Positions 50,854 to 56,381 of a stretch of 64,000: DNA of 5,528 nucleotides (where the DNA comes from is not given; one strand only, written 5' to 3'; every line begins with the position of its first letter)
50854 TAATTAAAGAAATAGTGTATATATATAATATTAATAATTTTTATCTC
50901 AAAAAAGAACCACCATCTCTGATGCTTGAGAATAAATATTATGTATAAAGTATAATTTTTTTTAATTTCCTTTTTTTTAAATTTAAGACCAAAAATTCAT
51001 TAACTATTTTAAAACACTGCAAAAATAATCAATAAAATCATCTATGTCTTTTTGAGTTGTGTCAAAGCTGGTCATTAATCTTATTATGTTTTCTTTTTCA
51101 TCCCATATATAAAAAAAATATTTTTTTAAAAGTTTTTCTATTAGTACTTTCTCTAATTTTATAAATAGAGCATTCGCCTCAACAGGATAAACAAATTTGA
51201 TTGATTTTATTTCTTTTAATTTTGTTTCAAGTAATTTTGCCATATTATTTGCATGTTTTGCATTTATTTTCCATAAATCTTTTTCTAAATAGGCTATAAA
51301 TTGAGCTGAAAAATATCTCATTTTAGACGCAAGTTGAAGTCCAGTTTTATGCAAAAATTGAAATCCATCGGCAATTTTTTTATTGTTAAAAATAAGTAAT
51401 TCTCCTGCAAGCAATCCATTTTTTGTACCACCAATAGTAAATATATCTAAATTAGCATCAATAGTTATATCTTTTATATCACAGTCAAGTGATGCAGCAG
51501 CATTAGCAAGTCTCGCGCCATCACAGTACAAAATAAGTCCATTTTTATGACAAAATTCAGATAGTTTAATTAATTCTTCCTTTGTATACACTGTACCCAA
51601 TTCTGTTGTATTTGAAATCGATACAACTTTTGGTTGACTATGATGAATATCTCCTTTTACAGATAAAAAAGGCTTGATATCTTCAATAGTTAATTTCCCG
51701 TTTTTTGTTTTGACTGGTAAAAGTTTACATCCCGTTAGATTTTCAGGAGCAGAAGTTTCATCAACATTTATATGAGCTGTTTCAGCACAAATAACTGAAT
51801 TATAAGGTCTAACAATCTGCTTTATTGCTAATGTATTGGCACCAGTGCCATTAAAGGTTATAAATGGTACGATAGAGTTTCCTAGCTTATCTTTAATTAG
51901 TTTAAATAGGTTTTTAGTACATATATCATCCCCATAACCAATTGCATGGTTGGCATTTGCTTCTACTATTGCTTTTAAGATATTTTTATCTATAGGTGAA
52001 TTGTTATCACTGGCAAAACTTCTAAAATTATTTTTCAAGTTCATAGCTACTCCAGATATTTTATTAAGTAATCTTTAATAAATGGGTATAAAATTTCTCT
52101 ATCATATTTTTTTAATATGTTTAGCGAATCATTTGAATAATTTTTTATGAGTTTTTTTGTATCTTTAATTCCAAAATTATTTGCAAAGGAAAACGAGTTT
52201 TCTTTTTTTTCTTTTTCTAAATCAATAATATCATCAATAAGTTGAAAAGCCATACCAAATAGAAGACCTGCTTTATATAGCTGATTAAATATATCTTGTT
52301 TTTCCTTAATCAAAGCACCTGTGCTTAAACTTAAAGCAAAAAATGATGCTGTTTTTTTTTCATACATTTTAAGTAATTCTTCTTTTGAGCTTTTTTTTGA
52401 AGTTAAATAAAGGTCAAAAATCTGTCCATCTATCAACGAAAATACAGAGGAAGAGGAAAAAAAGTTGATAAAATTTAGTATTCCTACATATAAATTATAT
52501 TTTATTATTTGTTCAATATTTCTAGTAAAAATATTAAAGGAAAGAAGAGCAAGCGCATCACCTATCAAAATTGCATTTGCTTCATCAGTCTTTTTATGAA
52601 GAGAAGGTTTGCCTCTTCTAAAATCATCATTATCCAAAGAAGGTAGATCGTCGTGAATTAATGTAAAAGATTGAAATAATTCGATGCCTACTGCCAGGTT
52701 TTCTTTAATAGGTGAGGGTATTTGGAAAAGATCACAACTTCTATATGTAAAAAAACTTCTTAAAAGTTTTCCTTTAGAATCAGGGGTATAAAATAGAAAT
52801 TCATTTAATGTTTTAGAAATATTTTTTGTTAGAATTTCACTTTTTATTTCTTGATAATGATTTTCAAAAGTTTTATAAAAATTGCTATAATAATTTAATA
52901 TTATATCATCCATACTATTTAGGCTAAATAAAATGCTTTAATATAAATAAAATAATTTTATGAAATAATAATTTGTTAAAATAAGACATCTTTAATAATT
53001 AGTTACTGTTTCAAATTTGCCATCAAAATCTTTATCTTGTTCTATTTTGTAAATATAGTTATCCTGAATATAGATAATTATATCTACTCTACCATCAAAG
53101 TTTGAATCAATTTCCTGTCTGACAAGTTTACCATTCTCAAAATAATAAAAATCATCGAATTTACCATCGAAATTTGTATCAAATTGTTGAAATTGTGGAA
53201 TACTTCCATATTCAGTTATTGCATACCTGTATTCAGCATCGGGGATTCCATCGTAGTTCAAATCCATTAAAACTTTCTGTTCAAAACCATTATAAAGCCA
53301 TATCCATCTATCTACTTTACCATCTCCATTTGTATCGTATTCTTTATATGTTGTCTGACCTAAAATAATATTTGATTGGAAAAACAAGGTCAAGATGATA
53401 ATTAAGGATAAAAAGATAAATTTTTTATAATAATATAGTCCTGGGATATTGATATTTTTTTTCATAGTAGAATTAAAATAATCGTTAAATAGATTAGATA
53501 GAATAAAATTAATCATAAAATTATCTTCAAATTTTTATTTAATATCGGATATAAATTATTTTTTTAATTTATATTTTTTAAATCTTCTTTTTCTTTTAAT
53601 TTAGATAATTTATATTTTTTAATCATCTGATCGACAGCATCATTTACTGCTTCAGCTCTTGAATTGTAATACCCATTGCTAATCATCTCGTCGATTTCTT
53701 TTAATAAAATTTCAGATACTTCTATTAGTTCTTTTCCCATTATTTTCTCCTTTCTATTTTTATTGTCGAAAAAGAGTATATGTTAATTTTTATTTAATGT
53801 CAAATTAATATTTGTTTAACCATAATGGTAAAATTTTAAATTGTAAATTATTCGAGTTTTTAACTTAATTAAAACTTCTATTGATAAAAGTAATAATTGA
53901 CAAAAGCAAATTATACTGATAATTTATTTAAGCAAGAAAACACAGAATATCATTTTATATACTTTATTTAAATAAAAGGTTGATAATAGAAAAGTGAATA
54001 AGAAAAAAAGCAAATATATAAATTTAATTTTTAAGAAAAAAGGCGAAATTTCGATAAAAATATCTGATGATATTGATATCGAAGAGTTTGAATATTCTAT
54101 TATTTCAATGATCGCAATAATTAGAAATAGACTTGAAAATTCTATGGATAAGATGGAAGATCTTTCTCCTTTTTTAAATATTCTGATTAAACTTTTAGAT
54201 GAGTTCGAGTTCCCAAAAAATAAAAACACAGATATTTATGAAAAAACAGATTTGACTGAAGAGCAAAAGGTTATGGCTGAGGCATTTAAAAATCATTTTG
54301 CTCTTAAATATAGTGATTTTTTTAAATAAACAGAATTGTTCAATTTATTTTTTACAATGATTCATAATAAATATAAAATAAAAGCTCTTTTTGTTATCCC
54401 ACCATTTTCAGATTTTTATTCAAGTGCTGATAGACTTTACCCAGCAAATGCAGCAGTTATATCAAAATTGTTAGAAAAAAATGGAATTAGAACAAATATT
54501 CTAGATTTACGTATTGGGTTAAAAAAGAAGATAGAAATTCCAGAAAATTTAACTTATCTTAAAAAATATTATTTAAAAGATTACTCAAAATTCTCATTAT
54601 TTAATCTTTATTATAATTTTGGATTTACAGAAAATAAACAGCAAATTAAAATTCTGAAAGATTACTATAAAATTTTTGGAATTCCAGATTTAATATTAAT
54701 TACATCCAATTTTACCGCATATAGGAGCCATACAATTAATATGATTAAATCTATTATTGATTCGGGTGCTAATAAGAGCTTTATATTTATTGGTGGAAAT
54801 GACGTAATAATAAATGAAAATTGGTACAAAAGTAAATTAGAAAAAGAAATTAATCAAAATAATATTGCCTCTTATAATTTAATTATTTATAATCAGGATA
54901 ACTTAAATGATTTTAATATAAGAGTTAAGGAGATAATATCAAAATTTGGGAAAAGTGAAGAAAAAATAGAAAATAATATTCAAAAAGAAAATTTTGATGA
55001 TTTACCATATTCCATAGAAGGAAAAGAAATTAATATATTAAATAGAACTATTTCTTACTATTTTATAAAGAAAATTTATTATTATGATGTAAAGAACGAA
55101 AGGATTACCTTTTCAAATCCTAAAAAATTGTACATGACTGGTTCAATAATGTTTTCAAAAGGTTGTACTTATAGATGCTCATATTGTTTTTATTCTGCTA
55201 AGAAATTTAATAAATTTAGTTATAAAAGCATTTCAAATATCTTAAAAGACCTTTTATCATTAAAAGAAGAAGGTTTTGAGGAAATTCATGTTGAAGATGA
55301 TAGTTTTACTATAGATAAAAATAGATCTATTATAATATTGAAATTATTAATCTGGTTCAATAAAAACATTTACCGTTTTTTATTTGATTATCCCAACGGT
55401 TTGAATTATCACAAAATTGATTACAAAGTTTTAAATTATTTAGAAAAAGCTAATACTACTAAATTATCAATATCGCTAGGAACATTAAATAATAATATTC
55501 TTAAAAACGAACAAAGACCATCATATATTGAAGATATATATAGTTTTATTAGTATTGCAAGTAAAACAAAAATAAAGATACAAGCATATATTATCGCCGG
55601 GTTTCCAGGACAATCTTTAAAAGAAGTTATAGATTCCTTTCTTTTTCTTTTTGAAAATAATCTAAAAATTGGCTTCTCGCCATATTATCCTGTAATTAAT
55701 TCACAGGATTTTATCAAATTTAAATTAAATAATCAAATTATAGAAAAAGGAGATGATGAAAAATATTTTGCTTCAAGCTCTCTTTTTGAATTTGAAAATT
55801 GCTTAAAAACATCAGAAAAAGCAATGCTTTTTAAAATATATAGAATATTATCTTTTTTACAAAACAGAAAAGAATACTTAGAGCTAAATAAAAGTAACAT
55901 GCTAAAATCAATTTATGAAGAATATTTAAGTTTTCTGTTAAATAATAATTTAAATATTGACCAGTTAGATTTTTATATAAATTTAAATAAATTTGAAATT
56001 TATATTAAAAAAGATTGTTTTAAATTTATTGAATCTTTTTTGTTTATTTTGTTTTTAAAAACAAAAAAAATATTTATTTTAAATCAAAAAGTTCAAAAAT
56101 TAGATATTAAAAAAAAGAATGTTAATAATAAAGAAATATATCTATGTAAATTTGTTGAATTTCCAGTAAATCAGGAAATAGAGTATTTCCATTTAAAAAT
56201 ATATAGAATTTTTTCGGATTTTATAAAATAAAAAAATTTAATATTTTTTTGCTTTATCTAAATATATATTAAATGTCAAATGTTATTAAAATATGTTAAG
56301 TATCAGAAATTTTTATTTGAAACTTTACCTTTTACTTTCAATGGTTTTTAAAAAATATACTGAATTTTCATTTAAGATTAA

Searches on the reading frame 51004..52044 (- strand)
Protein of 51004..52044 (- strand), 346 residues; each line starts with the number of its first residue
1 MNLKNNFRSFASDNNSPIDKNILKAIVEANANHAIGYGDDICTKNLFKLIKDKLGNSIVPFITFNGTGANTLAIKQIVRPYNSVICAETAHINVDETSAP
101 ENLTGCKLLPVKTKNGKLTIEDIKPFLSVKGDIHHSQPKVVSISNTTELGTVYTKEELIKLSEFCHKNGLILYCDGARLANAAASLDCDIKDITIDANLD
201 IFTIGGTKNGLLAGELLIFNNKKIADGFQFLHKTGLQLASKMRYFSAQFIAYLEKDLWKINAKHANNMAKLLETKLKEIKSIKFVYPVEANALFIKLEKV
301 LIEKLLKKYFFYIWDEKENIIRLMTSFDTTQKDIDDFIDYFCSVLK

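Call 83: search_protein_families(library=pfam, proteins=[window:51004-52044:-], max_evalue=1e-8)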
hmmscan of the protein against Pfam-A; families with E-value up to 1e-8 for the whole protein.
window:51004-52044:- (346 aa): 1 family
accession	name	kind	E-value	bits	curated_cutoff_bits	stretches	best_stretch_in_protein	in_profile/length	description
PF01212.27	Beta_elim_lyase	-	2.5e-49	168.6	27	1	10-297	2-285/288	Beta-eliminating lyase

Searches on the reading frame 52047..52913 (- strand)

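Call 83: search_protein_families(library=pfam, proteins=[window:52047-52913:-], max_evalue=1e-8)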
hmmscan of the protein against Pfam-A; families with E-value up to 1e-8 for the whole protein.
window:52047-52913:- (288 aa): 1 family
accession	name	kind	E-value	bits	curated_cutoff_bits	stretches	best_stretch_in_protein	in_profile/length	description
PF00348.22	polyprenyl_synt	-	2.7e-39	135.3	27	1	34-238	2-197/251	Polyprenyl synthetase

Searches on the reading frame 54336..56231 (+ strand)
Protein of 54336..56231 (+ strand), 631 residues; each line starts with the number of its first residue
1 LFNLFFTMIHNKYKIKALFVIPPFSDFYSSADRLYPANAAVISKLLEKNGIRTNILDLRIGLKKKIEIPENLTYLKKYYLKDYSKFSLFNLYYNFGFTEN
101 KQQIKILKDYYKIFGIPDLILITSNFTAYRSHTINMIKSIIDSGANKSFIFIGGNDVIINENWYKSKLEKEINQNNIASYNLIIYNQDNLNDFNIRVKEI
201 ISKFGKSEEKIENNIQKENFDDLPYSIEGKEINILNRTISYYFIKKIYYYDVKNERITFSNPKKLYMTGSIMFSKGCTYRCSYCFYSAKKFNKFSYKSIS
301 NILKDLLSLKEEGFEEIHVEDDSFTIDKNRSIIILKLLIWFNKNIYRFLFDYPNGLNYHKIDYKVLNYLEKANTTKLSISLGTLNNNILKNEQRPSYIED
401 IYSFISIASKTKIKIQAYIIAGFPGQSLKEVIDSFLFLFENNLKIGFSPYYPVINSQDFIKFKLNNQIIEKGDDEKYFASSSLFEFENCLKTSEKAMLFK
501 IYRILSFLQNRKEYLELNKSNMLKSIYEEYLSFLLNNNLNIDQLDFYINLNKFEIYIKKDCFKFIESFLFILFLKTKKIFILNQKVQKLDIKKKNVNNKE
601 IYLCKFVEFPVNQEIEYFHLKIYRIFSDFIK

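Call 39: search_protein_families(library=pfam, proteins=[window:54336-56231:+], max_evalue=0.00001)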
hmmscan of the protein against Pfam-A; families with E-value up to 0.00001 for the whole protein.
window:54336-56231:+ (631 aa): 1 family
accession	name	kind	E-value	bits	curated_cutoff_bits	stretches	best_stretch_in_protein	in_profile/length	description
PF04055.27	Radical_SAM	-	9.6e-15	55.6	29.5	1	272-437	2-165/166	Radical SAM superfamily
